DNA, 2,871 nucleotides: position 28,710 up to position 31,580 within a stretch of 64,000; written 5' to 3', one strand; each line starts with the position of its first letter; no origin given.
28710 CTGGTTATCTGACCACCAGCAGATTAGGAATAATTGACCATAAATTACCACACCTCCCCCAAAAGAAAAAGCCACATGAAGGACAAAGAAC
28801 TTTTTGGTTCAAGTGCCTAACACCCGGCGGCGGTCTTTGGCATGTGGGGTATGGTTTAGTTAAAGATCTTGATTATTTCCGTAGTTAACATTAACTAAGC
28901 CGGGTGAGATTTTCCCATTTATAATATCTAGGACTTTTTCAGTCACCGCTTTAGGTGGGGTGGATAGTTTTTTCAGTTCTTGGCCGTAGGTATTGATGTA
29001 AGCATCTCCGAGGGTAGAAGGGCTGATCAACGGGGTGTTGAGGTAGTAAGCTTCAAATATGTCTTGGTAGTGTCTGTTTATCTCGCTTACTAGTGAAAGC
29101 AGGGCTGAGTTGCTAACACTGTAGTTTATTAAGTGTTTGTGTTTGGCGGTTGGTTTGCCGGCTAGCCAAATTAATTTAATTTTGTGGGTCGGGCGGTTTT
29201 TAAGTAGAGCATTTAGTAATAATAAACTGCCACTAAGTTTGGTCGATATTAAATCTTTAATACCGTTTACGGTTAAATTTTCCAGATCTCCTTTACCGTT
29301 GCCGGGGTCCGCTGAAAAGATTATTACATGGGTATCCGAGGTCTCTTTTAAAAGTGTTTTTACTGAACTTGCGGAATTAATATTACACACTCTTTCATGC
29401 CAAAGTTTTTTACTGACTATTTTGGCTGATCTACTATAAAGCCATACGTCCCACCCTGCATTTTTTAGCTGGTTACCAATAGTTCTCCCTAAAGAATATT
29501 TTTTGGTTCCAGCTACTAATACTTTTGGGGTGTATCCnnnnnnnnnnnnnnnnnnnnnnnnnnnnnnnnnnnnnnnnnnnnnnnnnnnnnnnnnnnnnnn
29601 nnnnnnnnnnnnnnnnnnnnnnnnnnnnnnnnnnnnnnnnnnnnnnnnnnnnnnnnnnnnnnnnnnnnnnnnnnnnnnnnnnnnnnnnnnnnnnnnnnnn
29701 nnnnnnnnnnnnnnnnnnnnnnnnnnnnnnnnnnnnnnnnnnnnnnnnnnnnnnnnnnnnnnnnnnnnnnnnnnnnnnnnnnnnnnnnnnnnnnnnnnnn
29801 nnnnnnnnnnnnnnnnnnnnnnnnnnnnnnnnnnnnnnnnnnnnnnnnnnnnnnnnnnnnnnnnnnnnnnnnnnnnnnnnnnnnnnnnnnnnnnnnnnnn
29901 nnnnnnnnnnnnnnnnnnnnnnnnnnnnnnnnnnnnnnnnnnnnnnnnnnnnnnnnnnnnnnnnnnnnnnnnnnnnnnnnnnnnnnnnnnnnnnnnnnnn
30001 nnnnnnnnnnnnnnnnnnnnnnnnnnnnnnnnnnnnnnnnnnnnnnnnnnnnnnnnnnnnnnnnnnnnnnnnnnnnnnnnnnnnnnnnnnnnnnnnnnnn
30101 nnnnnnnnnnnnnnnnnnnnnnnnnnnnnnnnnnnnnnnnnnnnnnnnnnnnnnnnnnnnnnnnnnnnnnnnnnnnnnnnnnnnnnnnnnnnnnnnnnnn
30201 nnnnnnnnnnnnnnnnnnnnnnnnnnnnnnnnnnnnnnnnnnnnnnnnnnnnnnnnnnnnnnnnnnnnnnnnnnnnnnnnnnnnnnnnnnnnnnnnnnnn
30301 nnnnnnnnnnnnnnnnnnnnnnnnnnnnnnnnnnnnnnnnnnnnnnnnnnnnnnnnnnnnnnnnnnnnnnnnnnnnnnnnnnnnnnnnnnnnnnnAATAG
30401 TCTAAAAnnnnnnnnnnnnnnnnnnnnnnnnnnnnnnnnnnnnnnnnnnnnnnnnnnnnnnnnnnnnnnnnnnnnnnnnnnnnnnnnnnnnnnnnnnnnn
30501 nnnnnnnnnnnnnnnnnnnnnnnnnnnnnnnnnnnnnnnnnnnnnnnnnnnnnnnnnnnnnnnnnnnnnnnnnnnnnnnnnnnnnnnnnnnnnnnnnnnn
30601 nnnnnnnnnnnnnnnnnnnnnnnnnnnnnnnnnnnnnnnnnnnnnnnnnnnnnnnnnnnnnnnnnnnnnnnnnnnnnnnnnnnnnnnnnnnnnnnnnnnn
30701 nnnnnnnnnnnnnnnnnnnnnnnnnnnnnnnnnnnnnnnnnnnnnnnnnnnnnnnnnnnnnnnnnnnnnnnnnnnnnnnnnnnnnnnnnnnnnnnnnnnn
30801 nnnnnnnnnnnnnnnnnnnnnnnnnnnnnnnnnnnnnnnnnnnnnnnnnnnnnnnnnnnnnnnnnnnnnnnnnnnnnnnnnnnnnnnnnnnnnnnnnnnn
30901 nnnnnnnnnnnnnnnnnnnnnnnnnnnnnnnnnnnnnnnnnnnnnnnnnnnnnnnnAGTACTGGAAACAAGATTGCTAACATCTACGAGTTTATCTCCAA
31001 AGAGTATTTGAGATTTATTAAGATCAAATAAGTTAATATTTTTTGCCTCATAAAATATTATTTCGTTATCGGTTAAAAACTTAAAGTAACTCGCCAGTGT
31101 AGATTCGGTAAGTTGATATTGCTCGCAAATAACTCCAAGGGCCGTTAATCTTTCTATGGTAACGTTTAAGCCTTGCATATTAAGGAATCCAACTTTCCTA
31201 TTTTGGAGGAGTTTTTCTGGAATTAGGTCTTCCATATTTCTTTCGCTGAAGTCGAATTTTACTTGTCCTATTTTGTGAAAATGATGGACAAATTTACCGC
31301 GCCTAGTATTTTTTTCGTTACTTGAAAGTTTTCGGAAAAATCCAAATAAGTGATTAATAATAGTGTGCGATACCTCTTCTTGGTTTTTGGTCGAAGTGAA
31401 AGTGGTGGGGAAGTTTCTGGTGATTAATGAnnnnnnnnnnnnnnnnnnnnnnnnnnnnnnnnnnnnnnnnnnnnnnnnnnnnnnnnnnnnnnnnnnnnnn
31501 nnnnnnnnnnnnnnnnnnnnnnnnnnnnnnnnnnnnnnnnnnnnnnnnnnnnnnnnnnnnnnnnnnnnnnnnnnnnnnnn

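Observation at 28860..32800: AT-rich three-gene islet inserted between pnp and rpsO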

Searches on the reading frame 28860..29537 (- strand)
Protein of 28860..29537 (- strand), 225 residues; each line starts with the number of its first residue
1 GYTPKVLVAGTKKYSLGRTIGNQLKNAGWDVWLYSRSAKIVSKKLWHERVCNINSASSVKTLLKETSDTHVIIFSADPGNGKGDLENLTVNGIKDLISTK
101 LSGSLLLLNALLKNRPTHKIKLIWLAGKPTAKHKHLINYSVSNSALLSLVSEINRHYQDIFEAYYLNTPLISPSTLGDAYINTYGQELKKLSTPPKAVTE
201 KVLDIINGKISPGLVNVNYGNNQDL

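Call 65: search_solved_structures(query=window:28860-29537:-, max_evalue=1, show_alignments=2)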
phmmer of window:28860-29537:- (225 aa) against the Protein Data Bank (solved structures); distinct sequences matched with E-value up to 1: 2.
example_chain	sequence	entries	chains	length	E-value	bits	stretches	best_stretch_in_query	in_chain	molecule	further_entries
7caw_A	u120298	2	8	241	0.29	14.1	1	3-112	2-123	3-oxoacyl-ACP reductase FabG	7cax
6nrp_A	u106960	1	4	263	0.3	14.1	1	3-111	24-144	3-oxoacyl-ACP reductase FabG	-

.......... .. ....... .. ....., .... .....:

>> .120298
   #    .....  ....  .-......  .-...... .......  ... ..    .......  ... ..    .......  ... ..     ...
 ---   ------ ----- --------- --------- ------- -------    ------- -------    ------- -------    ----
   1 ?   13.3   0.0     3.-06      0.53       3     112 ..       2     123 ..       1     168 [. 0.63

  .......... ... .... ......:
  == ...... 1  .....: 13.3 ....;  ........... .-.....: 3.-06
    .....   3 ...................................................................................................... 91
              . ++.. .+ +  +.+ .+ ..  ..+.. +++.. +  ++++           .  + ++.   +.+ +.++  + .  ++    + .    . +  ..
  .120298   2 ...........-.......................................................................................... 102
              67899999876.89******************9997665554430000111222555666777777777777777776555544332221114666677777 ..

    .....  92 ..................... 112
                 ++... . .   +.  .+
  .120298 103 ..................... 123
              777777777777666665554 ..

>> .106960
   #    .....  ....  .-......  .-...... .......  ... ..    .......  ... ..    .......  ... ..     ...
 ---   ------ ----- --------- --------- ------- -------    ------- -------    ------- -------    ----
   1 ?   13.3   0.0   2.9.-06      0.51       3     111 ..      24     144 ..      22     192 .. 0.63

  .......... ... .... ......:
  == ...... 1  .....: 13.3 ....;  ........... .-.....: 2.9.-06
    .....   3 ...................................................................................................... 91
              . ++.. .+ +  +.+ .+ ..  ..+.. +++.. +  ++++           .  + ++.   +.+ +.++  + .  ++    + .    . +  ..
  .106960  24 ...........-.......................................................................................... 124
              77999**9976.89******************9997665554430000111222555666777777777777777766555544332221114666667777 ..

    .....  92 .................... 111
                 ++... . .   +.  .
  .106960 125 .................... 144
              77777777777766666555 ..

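Call 68: search_solved_structures(query=A6, max_evalue=0.01, show_alignments=2)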
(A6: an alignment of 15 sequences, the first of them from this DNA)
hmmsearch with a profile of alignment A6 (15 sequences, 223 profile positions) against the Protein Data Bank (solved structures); distinct sequences matched with E-value up to 0.01: 18.
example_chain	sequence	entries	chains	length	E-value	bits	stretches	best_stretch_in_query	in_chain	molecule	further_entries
6jh7_A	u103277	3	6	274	1.1e-06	31.6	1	2-157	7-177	Short chain dehydrogenase family protein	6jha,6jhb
9cly_A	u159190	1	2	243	3.1e-06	30.1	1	3-155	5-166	CylG protein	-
1o5i_A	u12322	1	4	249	3.7e-05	26.6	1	10-105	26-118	3-oxoacyl-(acyl carrier protein) reductase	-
3guy_A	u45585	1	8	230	4e-05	26.5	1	14-154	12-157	Short-chain dehydrogenase/reductase SDR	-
6lln_A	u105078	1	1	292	4.4e-05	26.3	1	4-114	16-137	Putative dehydrogenase involved in catabolism of citronellol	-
3f9i_A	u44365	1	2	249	6.2e-05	25.8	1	3-118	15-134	3-oxoacyl-[acyl-carrier-protein] reductase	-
3l77_A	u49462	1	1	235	9.4e-05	25.2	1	3-111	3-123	Short-chain alcohol dehydrogenase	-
3tn7_A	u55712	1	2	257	0.00012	24.9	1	3-111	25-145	Short-chain alcohol dehydrogenase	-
2nm0_A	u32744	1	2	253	0.00025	23.8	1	3-119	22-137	Probable 3-oxacyl-(Acyl-carrier-protein) reductase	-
2uvd_A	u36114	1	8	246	0.00039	23.2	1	3-127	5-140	3-OXOACYL-(ACYL-CARRIER-PROTEIN) REDUCTASE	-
3uce_A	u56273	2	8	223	0.0015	21.3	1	50-150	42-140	Dehydrogenase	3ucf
5ovj_A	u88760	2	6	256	0.0026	20.5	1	3-112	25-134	3-oxoacyl-[acyl-carrier-protein] reductase FabG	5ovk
2bd0_A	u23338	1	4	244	0.0028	20.4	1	49-155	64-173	sepiapterin reductase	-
5ovl_A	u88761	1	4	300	0.0038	20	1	3-111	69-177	3-oxoacyl-[acyl-carrier-protein] reductase FabG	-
4dry_A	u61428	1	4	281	0.0047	19.7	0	5-118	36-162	3-oxoacyl-[acyl-carrier-protein] reductase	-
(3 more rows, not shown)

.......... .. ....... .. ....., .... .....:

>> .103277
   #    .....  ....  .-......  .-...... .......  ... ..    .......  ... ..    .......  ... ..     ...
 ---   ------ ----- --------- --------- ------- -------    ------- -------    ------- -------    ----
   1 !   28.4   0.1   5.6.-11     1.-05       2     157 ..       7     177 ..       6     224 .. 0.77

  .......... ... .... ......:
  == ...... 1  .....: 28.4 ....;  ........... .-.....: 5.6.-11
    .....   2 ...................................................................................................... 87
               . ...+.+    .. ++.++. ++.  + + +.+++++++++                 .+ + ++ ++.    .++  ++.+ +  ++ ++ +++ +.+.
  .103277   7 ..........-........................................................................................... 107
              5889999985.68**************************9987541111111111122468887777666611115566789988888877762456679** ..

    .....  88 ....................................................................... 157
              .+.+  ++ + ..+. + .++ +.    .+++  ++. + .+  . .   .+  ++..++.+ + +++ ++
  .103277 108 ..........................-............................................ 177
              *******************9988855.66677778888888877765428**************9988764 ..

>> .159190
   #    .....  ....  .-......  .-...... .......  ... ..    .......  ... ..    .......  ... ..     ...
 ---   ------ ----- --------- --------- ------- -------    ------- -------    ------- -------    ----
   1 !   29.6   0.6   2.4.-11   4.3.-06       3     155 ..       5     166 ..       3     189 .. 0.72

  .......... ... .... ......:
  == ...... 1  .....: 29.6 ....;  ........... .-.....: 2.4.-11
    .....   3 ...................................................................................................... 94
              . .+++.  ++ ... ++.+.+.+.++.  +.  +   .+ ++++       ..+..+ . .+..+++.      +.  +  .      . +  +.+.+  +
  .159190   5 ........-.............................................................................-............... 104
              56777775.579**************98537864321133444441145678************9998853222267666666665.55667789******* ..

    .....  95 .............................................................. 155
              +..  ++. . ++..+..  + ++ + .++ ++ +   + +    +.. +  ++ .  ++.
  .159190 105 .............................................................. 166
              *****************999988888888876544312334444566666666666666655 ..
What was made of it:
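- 28860..30395 (-): Fusion protein of 511 aa. Residues ~1-287 form a small-molecule class-I SAM methyltransferase; residues ~288-511 form an atypical SDR-like NAD(P) domain. A profile of the SDR half hits SDRs at E = 1e-6 (call 68).
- On Classical short-chain dehydrogenase/reductase (SDR): A profile of the C-terminal half hits SDR chains 6jh7 and 9cly at E = 1e-6 (call 68).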

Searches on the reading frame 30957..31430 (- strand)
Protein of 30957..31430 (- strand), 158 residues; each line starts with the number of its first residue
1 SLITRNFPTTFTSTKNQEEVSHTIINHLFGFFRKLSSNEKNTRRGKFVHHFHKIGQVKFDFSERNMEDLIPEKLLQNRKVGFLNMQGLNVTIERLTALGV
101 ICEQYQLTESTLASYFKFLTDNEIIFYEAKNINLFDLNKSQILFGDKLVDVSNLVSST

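Call 69: search_protein_representatives(protein=window:30957-31430:-)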
Query: 158 residues. Proteins with E-value up to 0.001 (for the whole library): 7; up to 1e-10: 3; up to 1e-30: 1. The best 7 are listed.
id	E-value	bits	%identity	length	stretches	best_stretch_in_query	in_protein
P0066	2.3e-44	167.5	47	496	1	2-156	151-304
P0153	1.4e-16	77.4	34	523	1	2-154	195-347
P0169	2.9e-14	69.9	31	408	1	4-145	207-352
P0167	2.5e-10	57.1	42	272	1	78-156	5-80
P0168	1.2e-06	45.1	43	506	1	17-86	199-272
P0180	4.9e-06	43.2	43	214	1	14-65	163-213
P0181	1.7e-04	38.2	30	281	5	39-66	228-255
